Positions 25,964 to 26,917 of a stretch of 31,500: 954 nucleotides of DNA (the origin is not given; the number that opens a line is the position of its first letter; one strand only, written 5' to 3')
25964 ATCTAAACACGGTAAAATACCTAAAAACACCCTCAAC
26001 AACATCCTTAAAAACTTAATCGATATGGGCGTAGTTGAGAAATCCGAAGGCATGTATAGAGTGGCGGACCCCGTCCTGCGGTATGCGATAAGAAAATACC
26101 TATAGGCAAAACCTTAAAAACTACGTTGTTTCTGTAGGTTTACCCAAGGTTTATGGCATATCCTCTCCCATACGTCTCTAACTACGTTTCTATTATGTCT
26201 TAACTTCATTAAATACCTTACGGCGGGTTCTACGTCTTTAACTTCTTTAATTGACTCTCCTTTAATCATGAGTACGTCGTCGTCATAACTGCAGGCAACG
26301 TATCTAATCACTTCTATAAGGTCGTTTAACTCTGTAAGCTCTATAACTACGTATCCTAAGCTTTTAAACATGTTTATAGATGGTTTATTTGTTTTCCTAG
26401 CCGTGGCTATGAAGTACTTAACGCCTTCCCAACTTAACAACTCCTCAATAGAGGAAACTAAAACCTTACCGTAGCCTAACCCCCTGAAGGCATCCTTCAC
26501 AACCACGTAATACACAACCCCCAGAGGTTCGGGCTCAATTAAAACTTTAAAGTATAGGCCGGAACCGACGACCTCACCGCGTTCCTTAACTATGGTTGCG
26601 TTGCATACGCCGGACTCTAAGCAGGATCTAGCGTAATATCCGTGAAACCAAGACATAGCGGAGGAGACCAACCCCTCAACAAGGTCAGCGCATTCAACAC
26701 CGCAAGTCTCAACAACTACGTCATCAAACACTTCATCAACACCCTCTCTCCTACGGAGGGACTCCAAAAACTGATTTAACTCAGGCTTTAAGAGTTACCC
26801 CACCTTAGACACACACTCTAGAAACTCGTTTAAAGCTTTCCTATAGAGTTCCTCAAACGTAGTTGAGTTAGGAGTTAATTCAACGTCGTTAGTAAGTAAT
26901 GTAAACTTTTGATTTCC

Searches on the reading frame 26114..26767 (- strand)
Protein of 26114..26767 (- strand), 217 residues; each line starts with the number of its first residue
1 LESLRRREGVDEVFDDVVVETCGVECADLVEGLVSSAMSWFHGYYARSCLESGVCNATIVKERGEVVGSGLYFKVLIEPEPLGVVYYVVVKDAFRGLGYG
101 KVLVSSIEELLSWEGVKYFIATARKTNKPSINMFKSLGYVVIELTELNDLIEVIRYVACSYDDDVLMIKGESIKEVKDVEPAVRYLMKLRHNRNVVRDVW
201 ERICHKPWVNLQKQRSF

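Call 4: search_protein_families(library=pfam, proteins=[window:26114-26767:-], max_evalue=0.01)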
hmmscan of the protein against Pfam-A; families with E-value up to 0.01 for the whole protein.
window:26114-26767:- (217 aa): 4 families
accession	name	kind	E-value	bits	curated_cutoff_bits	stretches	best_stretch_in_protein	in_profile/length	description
PF00583.31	Acetyltransf_1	-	6.3e-11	43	20.7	1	58-139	36-116/116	Acetyltransferase (GNAT) family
PF08445.16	FR47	-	8.6e-11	42.1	22.1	1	80-143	19-81/86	FR47-like protein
PF13508.13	Acetyltransf_7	-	7.1e-07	30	27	1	59-140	7-83/84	Acetyltransferase (GNAT) domain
PF13302.13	Acetyltransf_3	-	0.00047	21.3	25.4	1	37-139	37-137/138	Acetyltransferase (GNAT) domain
